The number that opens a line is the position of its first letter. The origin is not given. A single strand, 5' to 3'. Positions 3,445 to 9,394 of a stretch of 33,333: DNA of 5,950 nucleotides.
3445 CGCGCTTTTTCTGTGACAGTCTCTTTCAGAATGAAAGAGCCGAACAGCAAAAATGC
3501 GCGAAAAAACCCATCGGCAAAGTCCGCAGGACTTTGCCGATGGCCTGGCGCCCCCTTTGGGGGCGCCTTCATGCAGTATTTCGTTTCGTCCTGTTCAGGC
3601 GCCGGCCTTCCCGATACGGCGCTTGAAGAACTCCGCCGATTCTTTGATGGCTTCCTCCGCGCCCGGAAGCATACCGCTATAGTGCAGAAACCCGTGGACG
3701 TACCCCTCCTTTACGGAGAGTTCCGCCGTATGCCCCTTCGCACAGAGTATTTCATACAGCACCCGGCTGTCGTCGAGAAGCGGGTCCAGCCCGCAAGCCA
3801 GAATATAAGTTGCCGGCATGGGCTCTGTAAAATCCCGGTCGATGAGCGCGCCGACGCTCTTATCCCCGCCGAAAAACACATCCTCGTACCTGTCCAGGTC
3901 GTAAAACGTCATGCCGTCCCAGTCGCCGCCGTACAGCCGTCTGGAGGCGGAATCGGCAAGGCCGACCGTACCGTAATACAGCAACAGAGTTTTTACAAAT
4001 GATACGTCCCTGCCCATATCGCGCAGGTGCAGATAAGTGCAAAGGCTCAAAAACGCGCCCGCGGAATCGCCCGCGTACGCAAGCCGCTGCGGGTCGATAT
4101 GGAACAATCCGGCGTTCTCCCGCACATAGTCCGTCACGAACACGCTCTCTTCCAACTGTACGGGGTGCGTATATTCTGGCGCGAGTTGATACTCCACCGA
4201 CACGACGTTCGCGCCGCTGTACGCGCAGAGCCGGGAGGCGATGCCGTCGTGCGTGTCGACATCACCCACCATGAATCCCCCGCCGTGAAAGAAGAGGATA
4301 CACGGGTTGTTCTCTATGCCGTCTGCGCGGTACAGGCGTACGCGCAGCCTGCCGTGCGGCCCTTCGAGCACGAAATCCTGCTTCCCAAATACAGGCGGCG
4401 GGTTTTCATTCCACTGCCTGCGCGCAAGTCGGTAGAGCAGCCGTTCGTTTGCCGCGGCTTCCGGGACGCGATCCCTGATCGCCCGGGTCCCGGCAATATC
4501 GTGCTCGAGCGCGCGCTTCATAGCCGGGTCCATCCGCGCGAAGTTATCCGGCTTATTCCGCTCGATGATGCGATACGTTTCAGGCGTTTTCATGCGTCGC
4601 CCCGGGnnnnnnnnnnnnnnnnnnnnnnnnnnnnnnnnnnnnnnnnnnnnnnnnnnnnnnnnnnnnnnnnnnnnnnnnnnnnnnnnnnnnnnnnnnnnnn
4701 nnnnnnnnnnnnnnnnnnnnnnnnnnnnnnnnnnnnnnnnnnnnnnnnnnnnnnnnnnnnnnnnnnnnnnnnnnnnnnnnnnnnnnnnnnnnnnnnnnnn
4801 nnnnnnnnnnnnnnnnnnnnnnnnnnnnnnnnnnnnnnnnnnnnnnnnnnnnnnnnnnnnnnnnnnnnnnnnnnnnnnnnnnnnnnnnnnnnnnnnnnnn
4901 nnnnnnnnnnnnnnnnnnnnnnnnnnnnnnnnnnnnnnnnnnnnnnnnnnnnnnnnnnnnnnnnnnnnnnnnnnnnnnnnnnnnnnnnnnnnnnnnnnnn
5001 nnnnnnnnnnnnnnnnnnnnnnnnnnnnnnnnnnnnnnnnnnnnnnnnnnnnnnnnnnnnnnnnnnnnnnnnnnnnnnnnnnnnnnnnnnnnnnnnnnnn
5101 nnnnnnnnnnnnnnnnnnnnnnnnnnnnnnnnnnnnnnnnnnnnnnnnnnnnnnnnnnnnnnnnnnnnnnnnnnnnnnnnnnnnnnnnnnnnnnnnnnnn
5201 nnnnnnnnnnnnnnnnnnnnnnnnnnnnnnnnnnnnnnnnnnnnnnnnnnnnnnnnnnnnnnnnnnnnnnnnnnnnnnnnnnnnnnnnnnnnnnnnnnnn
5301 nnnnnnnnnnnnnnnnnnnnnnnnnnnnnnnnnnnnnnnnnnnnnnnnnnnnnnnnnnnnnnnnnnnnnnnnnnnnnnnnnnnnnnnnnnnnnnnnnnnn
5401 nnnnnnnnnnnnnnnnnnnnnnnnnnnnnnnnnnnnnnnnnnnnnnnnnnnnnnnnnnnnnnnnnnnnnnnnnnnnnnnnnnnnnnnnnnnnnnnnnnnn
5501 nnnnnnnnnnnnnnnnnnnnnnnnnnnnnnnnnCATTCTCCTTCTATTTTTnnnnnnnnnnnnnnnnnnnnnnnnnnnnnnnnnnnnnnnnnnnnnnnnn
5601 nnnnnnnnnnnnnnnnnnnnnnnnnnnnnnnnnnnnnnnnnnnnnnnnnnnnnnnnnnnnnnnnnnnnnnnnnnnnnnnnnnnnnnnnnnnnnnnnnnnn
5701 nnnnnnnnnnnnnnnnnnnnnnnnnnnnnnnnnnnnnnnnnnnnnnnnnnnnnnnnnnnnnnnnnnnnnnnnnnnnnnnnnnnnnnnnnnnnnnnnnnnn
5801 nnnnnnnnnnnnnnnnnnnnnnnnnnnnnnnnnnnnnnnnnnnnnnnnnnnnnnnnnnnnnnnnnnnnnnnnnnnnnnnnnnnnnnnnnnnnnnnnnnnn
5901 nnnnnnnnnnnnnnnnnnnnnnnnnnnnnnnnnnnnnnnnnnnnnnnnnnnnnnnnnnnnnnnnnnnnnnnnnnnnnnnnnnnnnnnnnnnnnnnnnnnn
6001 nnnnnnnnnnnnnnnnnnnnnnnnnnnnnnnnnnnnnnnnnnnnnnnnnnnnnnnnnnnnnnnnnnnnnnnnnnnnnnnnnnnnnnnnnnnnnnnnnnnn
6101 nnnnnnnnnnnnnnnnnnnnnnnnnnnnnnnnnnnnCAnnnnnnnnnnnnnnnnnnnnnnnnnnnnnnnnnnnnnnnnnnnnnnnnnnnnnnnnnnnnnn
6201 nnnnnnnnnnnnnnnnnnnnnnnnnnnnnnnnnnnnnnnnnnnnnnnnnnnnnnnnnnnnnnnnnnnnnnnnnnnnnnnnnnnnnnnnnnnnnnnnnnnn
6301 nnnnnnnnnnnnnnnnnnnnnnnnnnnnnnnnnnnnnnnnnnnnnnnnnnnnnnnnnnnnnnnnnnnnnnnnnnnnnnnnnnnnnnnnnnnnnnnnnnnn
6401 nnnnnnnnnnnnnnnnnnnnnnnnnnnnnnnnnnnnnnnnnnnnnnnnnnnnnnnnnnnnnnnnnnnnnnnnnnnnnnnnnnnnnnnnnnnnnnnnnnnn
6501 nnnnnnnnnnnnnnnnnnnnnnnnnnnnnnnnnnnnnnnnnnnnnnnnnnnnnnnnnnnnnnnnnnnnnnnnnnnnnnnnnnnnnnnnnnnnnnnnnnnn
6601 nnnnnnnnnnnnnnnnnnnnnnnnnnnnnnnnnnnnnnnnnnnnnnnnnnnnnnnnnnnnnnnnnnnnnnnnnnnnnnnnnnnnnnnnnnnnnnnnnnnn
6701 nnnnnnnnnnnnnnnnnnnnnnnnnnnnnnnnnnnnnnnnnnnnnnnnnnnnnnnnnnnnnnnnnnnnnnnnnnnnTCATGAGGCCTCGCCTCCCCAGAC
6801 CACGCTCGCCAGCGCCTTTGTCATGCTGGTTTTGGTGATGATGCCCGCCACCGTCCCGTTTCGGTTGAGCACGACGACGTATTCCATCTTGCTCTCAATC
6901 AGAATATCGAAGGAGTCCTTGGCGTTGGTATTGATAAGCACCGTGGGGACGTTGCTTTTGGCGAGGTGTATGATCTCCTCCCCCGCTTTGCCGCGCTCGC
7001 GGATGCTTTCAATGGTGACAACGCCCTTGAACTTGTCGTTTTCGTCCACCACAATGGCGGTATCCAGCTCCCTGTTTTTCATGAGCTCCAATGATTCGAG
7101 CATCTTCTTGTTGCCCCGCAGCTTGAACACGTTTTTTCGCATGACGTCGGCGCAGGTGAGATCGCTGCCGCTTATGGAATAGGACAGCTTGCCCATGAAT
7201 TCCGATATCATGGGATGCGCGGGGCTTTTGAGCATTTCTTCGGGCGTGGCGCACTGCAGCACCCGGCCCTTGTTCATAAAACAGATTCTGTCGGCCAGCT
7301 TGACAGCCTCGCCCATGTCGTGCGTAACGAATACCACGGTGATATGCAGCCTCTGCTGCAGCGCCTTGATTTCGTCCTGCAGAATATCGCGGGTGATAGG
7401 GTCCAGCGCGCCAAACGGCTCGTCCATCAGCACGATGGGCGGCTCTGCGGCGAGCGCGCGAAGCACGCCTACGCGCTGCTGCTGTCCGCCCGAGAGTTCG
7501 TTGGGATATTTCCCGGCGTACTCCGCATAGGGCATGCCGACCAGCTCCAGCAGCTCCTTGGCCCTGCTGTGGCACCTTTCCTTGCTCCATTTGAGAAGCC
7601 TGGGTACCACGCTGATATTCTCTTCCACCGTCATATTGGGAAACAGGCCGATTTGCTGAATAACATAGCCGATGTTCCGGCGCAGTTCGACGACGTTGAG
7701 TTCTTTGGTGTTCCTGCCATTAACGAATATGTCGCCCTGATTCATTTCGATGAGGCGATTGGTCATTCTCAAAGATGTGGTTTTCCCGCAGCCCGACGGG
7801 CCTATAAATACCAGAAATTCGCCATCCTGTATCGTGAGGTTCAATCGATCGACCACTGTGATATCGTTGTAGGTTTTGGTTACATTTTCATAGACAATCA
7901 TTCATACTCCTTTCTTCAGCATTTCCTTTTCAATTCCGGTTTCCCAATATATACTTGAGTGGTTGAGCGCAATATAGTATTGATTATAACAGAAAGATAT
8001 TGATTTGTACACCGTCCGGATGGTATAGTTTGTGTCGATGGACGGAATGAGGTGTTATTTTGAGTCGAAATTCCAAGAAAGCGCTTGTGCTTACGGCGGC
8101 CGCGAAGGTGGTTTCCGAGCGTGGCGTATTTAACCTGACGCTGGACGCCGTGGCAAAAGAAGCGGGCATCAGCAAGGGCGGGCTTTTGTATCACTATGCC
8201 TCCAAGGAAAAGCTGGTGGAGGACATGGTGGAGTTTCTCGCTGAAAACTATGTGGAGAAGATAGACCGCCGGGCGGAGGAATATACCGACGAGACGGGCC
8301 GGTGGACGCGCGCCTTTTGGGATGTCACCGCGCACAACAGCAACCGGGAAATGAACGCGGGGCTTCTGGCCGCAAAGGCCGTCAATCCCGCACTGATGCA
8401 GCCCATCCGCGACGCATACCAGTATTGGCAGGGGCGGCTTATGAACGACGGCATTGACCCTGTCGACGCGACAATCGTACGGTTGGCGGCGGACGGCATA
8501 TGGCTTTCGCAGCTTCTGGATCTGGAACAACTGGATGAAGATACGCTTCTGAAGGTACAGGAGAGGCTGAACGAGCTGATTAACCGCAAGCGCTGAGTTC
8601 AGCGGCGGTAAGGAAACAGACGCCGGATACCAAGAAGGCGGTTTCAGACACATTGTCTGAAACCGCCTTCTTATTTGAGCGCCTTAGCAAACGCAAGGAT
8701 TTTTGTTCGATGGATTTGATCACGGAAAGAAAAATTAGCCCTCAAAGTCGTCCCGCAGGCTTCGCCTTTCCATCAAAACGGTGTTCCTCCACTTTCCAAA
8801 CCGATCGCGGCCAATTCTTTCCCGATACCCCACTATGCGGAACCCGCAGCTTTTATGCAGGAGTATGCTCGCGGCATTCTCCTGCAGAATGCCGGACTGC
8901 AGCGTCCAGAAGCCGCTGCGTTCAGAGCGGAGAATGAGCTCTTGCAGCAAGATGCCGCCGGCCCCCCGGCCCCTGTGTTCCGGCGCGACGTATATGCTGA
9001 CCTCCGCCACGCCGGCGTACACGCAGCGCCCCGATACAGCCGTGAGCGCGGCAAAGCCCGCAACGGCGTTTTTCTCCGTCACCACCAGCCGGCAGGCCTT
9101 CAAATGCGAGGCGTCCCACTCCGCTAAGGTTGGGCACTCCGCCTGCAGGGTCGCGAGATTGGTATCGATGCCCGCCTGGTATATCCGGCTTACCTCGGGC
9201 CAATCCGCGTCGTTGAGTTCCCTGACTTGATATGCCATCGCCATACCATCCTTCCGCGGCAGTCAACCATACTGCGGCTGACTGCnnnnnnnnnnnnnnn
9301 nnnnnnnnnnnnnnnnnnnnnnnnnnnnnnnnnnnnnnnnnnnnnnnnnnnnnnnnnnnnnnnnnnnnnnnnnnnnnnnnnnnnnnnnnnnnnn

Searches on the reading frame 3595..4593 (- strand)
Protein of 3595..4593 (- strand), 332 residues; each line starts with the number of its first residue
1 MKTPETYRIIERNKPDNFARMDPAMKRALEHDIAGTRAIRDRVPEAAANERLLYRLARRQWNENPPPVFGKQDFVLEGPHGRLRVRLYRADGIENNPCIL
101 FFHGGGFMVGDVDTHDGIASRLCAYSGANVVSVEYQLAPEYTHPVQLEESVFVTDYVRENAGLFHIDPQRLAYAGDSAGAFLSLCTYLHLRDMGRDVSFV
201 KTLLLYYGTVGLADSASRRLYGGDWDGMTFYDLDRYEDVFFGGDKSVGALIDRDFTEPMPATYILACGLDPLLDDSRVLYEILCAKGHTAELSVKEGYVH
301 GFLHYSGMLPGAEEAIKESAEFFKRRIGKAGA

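Call 15: search_protein_families(library=pfam, proteins=[window:3595-4593:-], max_evalue=0.001)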
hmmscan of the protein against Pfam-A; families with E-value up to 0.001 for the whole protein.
window:3595-4593:- (332 aa): 4 families
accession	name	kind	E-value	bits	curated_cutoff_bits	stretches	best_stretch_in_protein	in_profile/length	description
PF07859.19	Abhydrolase_3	-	8.5e-40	137.2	25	1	99-303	1-209/210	alpha/beta hydrolase fold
PF20434.5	BD-FAE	-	4.7e-14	52.8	26.8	1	94-185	11-105/215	BD-FAE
PF10340.15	Say1_Mug180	-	0.00012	21.6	21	1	96-204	122-230/374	Steryl acetyl hydrolase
PF00135.34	COesterase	-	0.00076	19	27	0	94-138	100-143/515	Carboxylesterase family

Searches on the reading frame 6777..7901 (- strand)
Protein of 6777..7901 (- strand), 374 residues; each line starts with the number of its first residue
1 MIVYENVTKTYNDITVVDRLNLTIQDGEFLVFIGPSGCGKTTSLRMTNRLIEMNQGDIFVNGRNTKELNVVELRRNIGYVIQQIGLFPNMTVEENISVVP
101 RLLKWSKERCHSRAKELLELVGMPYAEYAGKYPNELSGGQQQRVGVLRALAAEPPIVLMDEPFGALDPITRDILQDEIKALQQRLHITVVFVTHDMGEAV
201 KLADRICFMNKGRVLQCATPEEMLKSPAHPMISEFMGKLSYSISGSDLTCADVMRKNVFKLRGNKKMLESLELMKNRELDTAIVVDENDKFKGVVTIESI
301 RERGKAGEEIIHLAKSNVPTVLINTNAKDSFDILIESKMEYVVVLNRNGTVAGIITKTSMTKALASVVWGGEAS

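Call 15: search_protein_families(library=pfam, proteins=[window:6777-7901:-], max_evalue=0.001)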
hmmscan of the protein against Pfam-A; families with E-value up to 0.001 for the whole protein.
window:6777-7901:- (374 aa): 5 families
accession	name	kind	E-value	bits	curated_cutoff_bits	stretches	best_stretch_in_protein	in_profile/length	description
PF00005.33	ABC_tran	-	3.5e-33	115.5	25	1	18-163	2-136/137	ABC transporter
PF00571.33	CBS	-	3.5e-16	59.7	24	2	251-302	2-53/57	CBS domain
PF13304.12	AAA_21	-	1.3e-05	25.9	27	0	135-196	237-300/304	AAA domain, putative AbiEii toxin, Type IV TA system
PF13401.12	AAA_22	-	0.00022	22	27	0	27-66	5-45/130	AAA domain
PF02463.25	SMC_N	-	0.00057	19.8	40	0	49-208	102-213/220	RecF/RecN/SMC N terminal domain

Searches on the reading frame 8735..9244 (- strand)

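Call 15: search_protein_families(library=pfam, proteins=[window:8735-9244:-], max_evalue=0.001)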
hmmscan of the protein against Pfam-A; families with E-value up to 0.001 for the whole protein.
window:8735-9244:- (169 aa): 4 families
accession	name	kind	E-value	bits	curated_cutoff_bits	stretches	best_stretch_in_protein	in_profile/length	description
PF00583.31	Acetyltransf_1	-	8.5e-12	45.8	20.7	1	31-135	14-116/116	Acetyltransferase (GNAT) family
PF13508.13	Acetyltransf_7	-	1e-09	39.1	27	1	53-136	6-83/84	Acetyltransferase (GNAT) domain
PF13302.13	Acetyltransf_3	-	4.6e-05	24.6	25.4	1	31-136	35-138/138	Acetyltransferase (GNAT) domain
PF13420.13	Acetyltransf_4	-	0.00012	22.6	24.3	1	53-146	52-145/155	Acetyltransferase (GNAT) domain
